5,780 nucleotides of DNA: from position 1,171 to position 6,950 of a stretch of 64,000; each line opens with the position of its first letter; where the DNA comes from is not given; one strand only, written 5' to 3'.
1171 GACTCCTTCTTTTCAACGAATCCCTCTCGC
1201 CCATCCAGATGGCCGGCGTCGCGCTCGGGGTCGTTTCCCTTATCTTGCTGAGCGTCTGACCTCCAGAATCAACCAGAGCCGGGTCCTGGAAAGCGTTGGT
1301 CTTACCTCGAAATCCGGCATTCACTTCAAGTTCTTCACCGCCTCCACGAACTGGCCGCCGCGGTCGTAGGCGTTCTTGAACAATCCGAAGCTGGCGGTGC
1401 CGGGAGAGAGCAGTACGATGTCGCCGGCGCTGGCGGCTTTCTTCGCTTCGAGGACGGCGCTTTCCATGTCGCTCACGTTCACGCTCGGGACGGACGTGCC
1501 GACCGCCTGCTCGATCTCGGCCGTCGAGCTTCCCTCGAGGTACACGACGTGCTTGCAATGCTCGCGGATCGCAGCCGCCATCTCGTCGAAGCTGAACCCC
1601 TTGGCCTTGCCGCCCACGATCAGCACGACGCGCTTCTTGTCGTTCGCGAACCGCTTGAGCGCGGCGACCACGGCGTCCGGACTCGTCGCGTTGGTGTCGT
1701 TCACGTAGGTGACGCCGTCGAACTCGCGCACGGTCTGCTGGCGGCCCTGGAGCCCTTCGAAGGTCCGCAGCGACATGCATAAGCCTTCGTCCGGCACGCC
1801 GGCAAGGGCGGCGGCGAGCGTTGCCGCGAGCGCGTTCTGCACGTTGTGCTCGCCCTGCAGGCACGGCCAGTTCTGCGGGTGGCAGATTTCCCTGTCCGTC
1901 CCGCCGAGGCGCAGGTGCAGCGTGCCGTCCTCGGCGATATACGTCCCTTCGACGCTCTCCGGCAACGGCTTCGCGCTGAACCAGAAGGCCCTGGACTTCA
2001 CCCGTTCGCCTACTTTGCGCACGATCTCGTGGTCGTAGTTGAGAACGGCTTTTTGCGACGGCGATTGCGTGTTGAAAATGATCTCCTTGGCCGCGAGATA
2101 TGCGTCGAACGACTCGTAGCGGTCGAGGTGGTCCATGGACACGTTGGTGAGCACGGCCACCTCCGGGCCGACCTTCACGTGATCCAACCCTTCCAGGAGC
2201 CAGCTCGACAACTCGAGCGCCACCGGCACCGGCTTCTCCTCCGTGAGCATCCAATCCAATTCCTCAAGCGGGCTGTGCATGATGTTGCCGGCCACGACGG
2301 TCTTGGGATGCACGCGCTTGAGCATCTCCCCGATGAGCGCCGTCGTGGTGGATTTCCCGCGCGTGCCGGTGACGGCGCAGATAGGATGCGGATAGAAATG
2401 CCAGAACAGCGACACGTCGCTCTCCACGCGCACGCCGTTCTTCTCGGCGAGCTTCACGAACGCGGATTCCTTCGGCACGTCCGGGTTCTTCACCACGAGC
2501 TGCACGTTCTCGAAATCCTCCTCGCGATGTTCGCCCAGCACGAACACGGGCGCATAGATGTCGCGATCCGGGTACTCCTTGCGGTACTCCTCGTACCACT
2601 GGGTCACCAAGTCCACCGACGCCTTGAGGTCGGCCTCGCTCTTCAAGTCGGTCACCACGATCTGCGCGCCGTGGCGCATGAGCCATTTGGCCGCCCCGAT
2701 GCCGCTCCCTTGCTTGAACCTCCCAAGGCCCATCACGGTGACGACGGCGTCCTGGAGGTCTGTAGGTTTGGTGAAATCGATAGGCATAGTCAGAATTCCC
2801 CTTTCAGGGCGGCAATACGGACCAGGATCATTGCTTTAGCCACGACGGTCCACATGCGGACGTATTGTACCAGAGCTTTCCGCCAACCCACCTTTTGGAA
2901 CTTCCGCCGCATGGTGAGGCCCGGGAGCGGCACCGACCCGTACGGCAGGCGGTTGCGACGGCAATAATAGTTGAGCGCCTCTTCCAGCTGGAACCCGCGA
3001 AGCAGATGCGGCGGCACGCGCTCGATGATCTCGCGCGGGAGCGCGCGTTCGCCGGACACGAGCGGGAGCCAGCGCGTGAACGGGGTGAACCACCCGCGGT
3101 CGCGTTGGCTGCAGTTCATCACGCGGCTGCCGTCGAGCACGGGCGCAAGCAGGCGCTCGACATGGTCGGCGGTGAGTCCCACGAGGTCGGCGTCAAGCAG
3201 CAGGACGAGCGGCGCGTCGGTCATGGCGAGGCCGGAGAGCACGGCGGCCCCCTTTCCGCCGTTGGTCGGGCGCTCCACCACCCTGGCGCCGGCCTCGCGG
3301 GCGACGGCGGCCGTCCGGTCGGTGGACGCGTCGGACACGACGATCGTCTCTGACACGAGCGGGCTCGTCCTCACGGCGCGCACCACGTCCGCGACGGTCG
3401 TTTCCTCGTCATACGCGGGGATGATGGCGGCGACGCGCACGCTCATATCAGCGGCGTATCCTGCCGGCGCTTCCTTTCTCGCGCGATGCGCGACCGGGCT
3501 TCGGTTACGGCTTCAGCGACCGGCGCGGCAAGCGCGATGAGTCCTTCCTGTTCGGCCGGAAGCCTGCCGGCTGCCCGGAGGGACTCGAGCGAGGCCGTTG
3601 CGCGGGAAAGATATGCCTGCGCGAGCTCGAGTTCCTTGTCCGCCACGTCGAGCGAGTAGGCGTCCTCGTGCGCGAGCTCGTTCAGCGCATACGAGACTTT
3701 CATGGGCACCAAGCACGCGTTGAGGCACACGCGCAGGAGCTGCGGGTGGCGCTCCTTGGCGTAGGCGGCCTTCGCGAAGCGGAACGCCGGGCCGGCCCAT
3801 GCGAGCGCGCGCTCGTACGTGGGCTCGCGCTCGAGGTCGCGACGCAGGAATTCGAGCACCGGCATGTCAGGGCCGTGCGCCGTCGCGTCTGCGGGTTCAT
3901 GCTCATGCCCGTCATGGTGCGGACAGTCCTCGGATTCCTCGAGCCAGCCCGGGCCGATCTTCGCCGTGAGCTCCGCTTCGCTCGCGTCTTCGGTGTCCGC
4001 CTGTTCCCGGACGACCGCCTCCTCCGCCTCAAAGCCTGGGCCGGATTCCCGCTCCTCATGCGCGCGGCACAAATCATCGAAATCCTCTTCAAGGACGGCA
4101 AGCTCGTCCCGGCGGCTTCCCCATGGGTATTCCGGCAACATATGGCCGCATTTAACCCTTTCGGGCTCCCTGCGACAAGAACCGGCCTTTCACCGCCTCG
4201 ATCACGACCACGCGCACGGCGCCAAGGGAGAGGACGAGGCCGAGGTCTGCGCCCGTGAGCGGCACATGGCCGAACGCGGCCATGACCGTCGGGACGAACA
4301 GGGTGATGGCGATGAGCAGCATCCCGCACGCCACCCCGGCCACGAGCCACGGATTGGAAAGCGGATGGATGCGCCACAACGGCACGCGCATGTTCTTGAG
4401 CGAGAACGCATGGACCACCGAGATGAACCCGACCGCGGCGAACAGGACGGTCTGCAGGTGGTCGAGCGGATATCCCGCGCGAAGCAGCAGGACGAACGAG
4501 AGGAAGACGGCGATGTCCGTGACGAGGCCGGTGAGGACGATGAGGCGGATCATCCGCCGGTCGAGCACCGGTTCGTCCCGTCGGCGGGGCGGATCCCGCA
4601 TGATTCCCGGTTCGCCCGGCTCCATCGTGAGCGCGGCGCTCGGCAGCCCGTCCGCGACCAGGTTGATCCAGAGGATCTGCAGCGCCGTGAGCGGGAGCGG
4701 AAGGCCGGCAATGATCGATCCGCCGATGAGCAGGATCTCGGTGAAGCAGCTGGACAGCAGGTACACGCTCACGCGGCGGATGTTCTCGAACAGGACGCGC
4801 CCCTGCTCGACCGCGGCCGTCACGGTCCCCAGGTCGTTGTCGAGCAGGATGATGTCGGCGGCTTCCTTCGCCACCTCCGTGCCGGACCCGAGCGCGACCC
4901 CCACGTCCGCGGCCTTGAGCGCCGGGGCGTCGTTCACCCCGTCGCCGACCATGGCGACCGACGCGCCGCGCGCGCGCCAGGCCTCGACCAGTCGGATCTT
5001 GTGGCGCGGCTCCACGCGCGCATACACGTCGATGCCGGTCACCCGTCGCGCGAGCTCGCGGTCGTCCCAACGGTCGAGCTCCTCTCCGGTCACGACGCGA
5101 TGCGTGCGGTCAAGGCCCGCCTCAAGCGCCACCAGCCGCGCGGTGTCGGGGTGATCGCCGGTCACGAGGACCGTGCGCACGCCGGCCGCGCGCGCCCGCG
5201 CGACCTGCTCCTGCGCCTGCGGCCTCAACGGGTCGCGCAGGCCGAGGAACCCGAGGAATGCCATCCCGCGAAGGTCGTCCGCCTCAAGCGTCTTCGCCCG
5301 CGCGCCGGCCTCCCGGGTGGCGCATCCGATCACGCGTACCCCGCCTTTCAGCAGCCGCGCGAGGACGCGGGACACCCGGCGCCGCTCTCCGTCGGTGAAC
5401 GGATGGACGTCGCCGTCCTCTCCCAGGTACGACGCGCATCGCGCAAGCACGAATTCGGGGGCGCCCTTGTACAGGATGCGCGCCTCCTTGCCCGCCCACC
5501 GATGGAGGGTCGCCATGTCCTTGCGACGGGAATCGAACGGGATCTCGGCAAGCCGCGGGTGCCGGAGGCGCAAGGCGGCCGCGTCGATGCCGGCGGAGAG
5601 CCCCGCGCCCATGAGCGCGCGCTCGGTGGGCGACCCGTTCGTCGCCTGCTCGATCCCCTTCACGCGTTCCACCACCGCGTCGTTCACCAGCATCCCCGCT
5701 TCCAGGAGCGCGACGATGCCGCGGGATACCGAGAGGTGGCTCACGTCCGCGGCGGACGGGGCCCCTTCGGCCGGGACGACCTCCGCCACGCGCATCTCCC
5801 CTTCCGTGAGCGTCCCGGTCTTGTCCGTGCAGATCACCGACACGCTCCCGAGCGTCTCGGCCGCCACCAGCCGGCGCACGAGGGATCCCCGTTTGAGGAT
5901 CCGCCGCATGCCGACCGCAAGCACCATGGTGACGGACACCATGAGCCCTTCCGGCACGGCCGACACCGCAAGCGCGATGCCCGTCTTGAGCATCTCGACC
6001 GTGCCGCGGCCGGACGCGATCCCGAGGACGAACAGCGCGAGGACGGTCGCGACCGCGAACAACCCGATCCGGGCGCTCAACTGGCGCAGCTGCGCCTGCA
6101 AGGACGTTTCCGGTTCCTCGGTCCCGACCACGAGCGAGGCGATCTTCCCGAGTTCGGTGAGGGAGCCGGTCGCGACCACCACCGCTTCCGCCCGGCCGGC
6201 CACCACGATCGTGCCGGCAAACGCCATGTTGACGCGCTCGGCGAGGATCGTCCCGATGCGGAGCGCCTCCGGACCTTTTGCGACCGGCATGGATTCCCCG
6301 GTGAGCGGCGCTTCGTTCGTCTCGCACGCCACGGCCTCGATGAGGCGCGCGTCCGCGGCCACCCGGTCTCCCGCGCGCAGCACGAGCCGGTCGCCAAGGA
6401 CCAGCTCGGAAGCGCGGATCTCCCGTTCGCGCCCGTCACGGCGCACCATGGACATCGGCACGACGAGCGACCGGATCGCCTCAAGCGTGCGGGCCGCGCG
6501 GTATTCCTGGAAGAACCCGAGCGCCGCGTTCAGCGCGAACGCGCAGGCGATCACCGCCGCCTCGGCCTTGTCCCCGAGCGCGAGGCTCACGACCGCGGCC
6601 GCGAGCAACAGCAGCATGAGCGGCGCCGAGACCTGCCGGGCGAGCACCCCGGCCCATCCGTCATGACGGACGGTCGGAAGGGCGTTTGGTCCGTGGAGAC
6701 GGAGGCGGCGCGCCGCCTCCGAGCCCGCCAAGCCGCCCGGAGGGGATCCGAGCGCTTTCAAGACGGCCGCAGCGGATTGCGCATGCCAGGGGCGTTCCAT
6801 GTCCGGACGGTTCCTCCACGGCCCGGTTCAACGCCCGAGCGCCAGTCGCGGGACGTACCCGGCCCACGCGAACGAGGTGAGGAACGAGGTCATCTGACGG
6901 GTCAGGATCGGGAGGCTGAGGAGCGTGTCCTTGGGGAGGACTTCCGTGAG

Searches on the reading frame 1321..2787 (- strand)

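Call 14: search_protein_families(library=pfam, proteins=[window:1321-2787:-], max_evalue=0.00001)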
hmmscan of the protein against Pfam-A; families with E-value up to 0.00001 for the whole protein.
window:1321-2787:- (488 aa): 2 families
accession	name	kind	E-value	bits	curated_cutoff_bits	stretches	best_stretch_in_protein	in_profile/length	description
PF08245.18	Mur_ligase_M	-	7e-26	91.9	24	1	139-326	1-200/200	Mur ligase middle domain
PF02875.26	Mur_ligase_C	-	5.4e-16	60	28.4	1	348-462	1-125/127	Mur ligase, glutamate ligase domain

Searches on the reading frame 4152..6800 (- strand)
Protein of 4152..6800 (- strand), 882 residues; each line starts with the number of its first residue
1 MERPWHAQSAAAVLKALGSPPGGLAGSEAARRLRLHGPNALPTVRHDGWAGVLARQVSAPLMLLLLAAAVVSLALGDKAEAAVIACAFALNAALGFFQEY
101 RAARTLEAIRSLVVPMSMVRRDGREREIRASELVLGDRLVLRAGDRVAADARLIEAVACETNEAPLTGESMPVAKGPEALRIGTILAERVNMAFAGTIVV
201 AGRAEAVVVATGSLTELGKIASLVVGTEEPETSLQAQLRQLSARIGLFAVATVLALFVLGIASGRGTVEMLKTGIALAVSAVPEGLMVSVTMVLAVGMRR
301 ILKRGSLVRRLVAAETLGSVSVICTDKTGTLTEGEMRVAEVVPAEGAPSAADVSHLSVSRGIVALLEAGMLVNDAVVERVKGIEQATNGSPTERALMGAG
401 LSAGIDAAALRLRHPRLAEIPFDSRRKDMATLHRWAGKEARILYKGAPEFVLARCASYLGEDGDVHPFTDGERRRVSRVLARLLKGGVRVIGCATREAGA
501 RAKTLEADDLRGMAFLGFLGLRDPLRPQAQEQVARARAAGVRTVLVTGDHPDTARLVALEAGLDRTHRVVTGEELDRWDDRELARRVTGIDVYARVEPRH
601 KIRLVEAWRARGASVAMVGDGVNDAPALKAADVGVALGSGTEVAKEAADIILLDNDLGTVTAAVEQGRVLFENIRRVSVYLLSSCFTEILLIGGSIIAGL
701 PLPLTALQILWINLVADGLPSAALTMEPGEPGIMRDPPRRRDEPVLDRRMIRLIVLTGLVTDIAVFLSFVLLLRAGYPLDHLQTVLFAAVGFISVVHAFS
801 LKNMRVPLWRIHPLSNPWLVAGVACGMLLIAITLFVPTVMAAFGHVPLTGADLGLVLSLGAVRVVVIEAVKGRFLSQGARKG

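Call 14: search_protein_families(library=pfam, proteins=[window:4152-6800:-], max_evalue=0.00001)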
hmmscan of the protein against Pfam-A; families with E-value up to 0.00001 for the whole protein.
window:4152-6800:- (882 aa): 6 families
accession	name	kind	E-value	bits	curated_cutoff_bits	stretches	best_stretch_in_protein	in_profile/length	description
PF00122.25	E1-E2_ATPase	-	2.5e-45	154.6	28.1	1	114-303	4-180/181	E1-E2 ATPase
PF00689.26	Cation_ATPase_C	-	1.1e-42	146.2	27.3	1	701-871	1-173/175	Cation transporting ATPase, C-terminus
PF00702.32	Hydrolase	-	7.7e-21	75.8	26.4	1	321-632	2-191/191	haloacid dehalogenase-like hydrolase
PF13246.12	Cation_ATPase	-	2.2e-18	66.5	21.7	1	371-457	2-90/91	Cation transport ATPase (P-type)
PF00690.31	Cation_ATPase_N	-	5.5e-15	55.2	20.4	1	5-72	1-69/69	Cation transporter/ATPase, N-terminus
PF08282.18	Hydrolase_3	-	1.9e-08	34.8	20.9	1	604-660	195-251/255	haloacid dehalogenase-like hydrolase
